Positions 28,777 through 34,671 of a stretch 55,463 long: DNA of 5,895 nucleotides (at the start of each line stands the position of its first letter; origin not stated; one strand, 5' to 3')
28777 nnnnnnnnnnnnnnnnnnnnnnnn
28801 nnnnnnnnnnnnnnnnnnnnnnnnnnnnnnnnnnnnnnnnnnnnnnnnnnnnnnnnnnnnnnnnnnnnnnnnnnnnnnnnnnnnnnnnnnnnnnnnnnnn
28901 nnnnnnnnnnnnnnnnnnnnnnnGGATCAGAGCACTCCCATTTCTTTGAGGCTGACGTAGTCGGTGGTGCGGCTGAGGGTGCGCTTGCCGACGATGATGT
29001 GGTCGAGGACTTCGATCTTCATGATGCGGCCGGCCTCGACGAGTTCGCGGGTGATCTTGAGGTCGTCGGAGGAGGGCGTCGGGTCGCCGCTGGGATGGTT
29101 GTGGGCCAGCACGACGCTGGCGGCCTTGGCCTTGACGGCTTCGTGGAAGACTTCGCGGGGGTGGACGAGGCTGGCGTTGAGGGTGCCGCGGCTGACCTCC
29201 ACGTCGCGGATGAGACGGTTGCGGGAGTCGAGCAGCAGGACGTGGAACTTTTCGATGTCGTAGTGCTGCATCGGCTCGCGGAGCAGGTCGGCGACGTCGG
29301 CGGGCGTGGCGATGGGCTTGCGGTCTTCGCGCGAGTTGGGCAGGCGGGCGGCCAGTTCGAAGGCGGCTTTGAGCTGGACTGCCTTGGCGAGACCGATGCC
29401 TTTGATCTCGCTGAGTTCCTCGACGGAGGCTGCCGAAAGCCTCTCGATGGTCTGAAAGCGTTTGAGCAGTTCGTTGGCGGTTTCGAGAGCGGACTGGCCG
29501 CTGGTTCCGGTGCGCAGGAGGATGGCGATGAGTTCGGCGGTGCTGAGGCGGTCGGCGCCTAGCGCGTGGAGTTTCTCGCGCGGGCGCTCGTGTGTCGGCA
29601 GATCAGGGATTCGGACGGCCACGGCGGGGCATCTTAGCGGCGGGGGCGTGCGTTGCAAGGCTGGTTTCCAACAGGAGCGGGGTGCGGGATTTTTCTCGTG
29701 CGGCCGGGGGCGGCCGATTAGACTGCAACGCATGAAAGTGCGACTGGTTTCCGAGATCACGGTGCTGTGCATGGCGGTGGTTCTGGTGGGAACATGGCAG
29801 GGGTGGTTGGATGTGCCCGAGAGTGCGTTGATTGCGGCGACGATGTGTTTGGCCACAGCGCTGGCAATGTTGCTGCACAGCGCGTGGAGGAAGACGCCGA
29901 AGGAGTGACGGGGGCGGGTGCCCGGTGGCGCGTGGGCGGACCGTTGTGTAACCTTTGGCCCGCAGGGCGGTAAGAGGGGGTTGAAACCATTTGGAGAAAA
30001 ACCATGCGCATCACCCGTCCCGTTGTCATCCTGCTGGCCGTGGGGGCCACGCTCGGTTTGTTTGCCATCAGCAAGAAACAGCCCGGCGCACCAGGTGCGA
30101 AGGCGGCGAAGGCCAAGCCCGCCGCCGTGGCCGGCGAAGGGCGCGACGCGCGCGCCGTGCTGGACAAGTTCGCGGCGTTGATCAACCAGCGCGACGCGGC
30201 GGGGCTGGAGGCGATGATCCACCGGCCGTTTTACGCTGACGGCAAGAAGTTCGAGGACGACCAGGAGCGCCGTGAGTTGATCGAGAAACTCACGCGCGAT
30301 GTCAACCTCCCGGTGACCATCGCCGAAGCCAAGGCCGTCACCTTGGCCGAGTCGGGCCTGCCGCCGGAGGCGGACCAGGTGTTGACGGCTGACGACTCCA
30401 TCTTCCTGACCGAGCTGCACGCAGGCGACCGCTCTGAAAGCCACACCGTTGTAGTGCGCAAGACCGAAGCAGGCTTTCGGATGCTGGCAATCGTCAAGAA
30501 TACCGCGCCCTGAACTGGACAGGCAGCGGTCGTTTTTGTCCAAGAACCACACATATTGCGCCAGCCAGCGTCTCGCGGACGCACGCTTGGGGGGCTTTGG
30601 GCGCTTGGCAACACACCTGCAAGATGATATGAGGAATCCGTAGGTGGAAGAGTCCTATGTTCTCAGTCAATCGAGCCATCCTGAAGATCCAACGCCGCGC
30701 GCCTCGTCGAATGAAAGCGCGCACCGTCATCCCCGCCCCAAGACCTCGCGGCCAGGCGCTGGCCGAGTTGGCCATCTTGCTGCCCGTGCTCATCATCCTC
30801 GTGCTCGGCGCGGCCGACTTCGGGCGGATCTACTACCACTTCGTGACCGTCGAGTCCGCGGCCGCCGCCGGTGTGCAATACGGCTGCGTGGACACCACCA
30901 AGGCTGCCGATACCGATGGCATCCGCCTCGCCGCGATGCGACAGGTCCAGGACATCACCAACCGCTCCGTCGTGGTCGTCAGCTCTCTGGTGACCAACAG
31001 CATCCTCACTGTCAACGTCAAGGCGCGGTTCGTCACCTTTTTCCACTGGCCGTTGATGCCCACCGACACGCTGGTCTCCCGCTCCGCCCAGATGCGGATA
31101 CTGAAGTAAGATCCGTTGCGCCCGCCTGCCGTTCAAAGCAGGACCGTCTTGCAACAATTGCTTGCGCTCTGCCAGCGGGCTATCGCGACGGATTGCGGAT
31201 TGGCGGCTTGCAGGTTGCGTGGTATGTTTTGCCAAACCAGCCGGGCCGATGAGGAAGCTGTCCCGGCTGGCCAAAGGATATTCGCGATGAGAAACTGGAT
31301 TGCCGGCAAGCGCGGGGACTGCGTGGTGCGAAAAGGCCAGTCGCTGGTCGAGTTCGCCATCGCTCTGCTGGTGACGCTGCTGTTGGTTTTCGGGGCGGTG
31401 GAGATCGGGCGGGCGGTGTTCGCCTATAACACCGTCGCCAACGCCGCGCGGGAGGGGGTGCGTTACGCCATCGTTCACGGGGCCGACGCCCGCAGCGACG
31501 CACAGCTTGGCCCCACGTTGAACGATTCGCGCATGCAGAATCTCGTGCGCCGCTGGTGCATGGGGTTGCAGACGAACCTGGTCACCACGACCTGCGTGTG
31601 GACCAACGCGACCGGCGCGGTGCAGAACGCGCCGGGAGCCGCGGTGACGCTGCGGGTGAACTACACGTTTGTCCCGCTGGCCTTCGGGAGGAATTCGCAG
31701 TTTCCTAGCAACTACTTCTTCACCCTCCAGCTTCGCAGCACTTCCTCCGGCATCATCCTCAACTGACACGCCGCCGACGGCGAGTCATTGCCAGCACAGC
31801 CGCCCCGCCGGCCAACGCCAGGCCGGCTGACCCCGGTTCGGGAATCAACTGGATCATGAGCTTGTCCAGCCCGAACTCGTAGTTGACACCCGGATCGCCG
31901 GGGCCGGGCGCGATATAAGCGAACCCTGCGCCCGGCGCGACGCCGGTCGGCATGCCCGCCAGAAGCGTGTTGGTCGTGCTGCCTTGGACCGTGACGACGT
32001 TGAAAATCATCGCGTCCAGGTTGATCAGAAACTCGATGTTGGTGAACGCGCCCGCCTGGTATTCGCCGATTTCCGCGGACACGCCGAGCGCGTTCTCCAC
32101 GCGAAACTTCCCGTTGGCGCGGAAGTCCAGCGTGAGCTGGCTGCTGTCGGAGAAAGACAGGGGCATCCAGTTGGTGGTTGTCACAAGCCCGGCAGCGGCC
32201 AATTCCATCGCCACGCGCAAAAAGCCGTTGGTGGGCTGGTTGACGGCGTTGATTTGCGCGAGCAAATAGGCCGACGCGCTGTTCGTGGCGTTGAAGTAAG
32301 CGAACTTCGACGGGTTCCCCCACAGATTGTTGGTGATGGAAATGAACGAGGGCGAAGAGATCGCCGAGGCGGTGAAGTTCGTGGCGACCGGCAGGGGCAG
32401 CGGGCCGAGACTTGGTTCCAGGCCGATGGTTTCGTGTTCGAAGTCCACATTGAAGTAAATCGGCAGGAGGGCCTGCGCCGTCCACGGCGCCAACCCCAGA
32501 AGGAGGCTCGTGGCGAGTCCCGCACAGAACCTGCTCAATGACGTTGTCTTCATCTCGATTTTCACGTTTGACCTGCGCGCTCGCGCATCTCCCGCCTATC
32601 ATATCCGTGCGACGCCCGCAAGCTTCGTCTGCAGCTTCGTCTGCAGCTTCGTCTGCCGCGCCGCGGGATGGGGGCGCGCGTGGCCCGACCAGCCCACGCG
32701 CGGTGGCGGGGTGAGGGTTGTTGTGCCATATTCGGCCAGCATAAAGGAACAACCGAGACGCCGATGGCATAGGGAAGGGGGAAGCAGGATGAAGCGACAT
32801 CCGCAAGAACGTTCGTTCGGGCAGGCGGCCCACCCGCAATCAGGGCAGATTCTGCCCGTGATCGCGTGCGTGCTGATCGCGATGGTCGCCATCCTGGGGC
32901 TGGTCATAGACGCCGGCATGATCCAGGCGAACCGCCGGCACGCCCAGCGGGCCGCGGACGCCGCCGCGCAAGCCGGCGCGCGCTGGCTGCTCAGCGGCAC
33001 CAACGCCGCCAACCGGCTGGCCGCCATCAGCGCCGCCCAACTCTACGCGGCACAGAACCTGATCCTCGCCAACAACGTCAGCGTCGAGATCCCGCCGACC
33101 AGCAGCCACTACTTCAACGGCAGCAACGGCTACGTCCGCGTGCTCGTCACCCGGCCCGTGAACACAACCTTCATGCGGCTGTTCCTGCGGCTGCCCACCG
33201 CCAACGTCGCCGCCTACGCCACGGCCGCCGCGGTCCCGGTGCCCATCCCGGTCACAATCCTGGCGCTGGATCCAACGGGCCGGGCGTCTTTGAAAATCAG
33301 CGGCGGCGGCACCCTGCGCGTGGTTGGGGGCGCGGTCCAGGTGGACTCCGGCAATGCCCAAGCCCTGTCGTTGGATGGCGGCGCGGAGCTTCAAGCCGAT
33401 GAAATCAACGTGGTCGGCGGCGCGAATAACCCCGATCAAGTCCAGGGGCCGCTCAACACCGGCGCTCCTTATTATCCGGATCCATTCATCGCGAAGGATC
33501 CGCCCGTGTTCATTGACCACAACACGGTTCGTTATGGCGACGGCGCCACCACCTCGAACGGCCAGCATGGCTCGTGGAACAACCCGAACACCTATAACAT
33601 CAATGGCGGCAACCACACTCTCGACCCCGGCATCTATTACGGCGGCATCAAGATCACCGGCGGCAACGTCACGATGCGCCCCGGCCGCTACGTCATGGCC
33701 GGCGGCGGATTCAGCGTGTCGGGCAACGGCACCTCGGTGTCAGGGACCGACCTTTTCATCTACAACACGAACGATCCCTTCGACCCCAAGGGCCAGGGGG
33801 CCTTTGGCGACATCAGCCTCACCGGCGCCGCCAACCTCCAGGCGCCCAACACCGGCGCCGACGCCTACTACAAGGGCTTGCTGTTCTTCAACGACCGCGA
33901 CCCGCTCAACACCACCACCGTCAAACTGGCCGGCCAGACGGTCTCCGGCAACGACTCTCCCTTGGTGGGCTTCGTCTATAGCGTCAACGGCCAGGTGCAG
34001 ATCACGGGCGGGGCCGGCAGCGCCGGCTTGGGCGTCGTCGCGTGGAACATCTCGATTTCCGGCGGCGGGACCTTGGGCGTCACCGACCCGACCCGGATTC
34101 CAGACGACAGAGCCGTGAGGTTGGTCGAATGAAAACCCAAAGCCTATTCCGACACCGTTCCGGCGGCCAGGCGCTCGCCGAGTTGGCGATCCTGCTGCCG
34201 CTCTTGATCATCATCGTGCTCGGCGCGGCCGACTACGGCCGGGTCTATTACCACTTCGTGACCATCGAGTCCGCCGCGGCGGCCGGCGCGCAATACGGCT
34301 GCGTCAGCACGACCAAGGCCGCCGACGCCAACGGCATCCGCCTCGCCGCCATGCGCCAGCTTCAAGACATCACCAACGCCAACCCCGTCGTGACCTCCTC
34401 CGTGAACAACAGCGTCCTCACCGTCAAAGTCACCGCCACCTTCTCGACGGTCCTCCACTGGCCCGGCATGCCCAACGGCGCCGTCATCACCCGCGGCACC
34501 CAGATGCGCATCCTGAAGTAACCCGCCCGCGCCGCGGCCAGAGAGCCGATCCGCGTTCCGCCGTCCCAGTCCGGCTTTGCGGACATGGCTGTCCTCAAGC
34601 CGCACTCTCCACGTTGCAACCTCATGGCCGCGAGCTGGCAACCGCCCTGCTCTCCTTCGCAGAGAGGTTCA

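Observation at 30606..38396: Orphan, amplified Tad pseudopilin cluster: five TadE-like and three TadG-like genes with no pilus machinery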

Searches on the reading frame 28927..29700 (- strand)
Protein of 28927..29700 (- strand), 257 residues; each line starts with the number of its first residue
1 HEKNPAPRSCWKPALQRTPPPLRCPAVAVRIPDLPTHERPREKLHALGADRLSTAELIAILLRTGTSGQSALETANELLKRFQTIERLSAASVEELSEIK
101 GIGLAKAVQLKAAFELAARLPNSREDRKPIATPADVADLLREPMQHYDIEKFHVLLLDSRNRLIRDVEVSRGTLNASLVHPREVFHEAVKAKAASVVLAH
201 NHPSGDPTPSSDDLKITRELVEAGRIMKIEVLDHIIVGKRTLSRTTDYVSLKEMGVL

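Call 8: search_protein_families(library=pfam, proteins=[window:28927-29700:-], max_evalue=0.001)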
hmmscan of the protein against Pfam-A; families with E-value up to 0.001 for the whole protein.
window:28927-29700:- (257 aa): 5 families
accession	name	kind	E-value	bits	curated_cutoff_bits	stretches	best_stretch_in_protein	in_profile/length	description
PF04002.20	RadC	-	1.1e-44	151.6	22.1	1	131-254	2-119/121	RadC-like JAB domain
PF20582.4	UPF0758_N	-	9.1e-28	96.6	27.1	1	31-108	1-77/77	UPF0758 N-terminal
PF12826.13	HHH_2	-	8.6e-08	32.7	27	1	73-112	14-53/64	Helix-hairpin-helix motif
PF14520.12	HHH_5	-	1.6e-06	28.9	27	1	74-113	14-54/57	Helix-hairpin-helix domain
PF00633.29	HHH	-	0.00063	19.9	24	0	85-107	2-24/30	Helix-hairpin-helix motif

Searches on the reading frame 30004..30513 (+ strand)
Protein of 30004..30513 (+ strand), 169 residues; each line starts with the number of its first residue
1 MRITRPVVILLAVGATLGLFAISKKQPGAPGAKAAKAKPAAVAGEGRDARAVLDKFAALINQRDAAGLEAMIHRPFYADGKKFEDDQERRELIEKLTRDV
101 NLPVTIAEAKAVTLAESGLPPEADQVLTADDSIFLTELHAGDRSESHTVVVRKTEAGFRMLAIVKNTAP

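Call 8: search_protein_families(library=pfam, proteins=[window:30004-30513:+], max_evalue=0.001)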
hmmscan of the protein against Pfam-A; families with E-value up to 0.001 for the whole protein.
window:30004-30513:+ (169 aa): 0 families

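Call 77: search_protein_families(library=ncbifam, proteins=[window:30004-30513:+], max_evalue=0.01)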
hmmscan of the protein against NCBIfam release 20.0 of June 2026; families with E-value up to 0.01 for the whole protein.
window:30004-30513:+ (169 aa): 0 families
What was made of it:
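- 30004..30513 (+): ORF169: membrane-anchored protein of unknown family; possible conserved neighbour of the cassettes. No Pfam or NCBIfam hit (calls 8, 77).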

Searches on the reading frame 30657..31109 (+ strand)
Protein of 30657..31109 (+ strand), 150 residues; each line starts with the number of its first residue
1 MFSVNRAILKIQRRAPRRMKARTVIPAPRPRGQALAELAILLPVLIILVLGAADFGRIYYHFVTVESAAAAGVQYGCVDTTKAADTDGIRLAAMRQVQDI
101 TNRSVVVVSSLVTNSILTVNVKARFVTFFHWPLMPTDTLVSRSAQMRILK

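Call 3: search_protein_families(library=pfam, proteins=[window:30657-31109:+], max_evalue=0.1)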
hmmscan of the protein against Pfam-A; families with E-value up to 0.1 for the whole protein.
window:30657-31109:+ (150 aa): 2 families
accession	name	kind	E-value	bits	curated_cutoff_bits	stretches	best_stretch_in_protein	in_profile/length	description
PF07811.17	TadE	-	7.8e-11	42.4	22.9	1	32-73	1-42/43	TadE-like protein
PF13400.11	Tad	-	0.092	13.5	22.3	0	32-71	1-39/47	Putative Flp pilus-assembly TadE/G-like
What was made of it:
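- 30711..31109 (+): TadE0: small TadE-family pilin (132 aa) with leader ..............|QALAEL; closest to TadE1. PF07811 at E 8e-11 (call 3).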

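Call 77: search_protein_families(library=ncbifam, proteins=[window:30711-31109:+], max_evalue=0.01)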
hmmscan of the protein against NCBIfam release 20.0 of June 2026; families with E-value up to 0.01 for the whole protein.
window:30711-31109:+ (132 aa): 0 families

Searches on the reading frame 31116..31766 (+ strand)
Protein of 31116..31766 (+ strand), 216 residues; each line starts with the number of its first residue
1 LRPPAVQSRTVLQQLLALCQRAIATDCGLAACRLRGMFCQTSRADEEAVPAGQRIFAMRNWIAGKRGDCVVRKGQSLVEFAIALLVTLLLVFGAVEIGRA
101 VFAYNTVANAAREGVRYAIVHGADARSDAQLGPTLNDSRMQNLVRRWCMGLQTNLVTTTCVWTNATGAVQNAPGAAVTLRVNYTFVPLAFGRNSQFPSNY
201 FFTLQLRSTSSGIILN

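Call 3: search_protein_families(library=pfam, proteins=[window:31116-31766:+], max_evalue=0.1)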
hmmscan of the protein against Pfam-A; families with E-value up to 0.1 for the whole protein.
window:31116-31766:+ (216 aa): 2 families
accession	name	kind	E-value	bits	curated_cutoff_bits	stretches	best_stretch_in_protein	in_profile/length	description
PF07811.17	TadE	-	1.4e-13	51.2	22.9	1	74-116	1-43/43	TadE-like protein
PF13400.11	Tad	-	0.018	15.8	22.3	1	74-111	1-37/47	Putative Flp pilus-assembly TadE/G-like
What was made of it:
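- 31287..31766 (+): TadEb: longer TadE-family pilin (about 159 aa) in the TadF position; single copy; leader ...RKG|QSLVEF. PF07811 at E 1.4e-13 (call 3).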

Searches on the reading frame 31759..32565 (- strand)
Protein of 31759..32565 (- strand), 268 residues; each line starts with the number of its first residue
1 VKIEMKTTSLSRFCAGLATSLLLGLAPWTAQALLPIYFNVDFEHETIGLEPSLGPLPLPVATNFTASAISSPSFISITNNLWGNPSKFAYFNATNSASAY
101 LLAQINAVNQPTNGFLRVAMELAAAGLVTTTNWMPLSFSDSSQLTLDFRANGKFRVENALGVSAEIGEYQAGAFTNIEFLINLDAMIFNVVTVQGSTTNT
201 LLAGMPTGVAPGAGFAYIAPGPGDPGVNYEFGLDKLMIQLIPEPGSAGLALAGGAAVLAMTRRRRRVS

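Call 3: search_protein_families(library=pfam, proteins=[window:31759-32565:-], max_evalue=0.1)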
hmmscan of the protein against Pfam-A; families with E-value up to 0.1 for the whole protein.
window:31759-32565:- (268 aa): 1 family
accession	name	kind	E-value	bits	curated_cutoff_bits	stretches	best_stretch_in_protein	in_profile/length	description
PF07589.16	PEP-CTERM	-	0.0056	17.2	20.7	1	241-265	2-24/24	PEP-CTERM motif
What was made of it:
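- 31759..32565 (-): PEP-CTERM sorting-signal protein on the opposite strand; embedded in the cluster and probably unrelated. PF07589 at E 0.006, below cutoff (call 3).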

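Call 77: search_protein_families(library=ncbifam, proteins=[window:31759-32565:-], max_evalue=0.01)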
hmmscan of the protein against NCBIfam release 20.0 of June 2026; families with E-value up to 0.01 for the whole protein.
window:31759-32565:- (268 aa): 2 families
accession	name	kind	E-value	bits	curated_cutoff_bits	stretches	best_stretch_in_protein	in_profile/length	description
NF038120.1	PEP_CTERM_QFxxD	subfamily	0.00021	21.2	80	1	230-266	182-215/215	NF038120 family PEP-CTERM protein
NF038129.1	PEP_NF038129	equivalog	0.0019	18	65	1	217-265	146-194/194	NF038129 family PEP-CTERM protein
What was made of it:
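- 31759..32565 (-): Weak NCBIfam PEP-CTERM hits (call 77).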

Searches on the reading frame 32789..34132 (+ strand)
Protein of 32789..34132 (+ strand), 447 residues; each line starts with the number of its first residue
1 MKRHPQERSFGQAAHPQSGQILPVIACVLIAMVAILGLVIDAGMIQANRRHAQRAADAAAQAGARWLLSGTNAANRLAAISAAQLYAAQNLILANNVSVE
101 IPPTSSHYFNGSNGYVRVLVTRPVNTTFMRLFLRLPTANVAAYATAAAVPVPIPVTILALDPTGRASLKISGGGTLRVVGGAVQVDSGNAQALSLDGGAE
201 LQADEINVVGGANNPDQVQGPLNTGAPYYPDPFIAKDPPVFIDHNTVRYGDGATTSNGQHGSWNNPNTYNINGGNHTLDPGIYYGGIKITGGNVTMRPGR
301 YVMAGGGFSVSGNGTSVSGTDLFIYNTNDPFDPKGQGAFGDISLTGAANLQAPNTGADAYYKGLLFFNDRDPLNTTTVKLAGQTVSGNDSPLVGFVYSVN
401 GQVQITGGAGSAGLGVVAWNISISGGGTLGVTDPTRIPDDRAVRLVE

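Call 3: search_protein_families(library=pfam, proteins=[window:32789-34132:+], max_evalue=0.1)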
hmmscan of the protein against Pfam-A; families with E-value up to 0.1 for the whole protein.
window:32789-34132:+ (447 aa): 1 family
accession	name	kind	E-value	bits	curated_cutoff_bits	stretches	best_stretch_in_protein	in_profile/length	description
PF13400.11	Tad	-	7.7e-10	39.4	22.3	1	19-65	1-46/47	Putative Flp pilus-assembly TadE/G-like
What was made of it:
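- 32789..34132 (+): TadG1: large TadG-type pilin with beta-solenoid head (447 aa). PF13400 at E 8e-10 (call 3).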

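Call 77: search_protein_families(library=ncbifam, proteins=[window:32789-34132:+], max_evalue=0.01)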
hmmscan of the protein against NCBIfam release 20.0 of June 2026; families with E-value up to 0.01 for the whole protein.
window:32789-34132:+ (447 aa): 1 family
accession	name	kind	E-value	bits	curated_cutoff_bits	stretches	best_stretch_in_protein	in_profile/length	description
TIGR03816.1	tadE_like_DECH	hypoth_equivalog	0.0011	19.2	50.95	1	25-79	9-63/109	Rv3654c family TadE-like protein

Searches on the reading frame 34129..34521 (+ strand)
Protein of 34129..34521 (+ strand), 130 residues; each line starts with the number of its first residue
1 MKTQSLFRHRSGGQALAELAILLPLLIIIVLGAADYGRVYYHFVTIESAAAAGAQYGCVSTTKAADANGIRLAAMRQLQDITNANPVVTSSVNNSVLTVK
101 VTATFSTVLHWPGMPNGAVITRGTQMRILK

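Call 3: search_protein_families(library=pfam, proteins=[window:34129-34521:+], max_evalue=0.1)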
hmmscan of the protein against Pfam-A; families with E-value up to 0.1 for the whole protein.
window:34129-34521:+ (130 aa): 1 family
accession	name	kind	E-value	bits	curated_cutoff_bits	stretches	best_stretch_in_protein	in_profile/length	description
PF07811.17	TadE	-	2.7e-11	43.8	22.9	1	13-54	1-42/43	TadE-like protein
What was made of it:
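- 34129..34521 (+): TadE1: small TadE pilin translationally coupled to TadG1. PF07811 at E 3e-11 (call 3).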

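Call 77: search_protein_families(library=ncbifam, proteins=[window:34129-34521:+], max_evalue=0.01)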
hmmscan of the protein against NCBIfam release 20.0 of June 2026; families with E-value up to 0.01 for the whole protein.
window:34129-34521:+ (130 aa): 0 families
